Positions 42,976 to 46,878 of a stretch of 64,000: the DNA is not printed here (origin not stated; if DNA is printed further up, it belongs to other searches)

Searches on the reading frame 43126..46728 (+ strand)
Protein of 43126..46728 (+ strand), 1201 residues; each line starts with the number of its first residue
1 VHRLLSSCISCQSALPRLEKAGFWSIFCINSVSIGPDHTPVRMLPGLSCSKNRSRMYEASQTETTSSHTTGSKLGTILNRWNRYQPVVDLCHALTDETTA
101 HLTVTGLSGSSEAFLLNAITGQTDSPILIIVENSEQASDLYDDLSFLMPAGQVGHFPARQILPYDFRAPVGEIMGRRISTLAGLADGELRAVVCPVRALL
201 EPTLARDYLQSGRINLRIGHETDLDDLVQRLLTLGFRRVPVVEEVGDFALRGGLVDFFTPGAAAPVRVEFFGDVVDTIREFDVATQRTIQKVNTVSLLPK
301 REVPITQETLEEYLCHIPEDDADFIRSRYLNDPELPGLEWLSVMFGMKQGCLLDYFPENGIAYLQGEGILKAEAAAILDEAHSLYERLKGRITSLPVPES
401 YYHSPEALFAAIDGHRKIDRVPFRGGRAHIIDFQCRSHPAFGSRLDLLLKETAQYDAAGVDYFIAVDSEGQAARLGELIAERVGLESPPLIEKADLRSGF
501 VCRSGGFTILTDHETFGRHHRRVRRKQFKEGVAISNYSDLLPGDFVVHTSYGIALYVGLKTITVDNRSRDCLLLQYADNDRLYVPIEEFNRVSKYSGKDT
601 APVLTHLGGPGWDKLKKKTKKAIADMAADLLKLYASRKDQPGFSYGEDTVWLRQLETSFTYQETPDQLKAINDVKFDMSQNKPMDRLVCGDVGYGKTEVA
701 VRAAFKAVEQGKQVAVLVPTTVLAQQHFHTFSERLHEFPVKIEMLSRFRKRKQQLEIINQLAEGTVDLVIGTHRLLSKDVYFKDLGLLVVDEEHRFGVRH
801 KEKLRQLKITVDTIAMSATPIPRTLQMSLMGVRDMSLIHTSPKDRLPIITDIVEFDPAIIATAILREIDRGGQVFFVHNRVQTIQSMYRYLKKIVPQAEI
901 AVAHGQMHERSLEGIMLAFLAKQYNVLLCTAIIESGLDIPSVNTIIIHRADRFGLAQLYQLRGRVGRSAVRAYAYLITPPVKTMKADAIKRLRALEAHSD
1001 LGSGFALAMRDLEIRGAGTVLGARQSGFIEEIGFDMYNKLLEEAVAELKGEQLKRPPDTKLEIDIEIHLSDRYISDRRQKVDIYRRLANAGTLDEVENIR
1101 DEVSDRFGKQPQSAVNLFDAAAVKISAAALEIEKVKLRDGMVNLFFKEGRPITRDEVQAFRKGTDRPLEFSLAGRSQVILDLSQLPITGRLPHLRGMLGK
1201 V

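Call 57: search_protein_families(library=pfam, proteins=[window:43126-46728:+], max_evalue=0.00001)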
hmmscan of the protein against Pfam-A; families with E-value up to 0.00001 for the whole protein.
window:43126-46728:+ (1201 aa): 7 families
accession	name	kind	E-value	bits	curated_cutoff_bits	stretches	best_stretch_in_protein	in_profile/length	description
PF00270.35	DEAD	-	3.3e-28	99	26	1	664-826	1-165/167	DEAD/DEAH box helicase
PF03461.20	TRCF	-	1.7e-22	80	25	1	1063-1153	1-91/95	TRCF domain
PF17757.6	UvrB_inter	-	4.1e-22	78.5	22.9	1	214-302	1-90/91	UvrB interaction domain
PF00271.37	Helicase_C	-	1.1e-20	74.4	23.5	1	865-968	10-109/110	Helicase conserved C-terminal domain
PF02559.22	CarD_TRCF_RID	-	7.7e-17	61.6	23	1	542-596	3-57/57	CarD-like/TRCF RID domain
PF04851.21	ResIII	-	4.9e-10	40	22.5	1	664-820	5-162/164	Type III restriction enzyme, res subunit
PF22590.2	Cas3-like_C_2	-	2.3e-06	28.2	27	0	871-968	2-104/106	CRISPR-associated nuclease/helicase Cas3, C-terminal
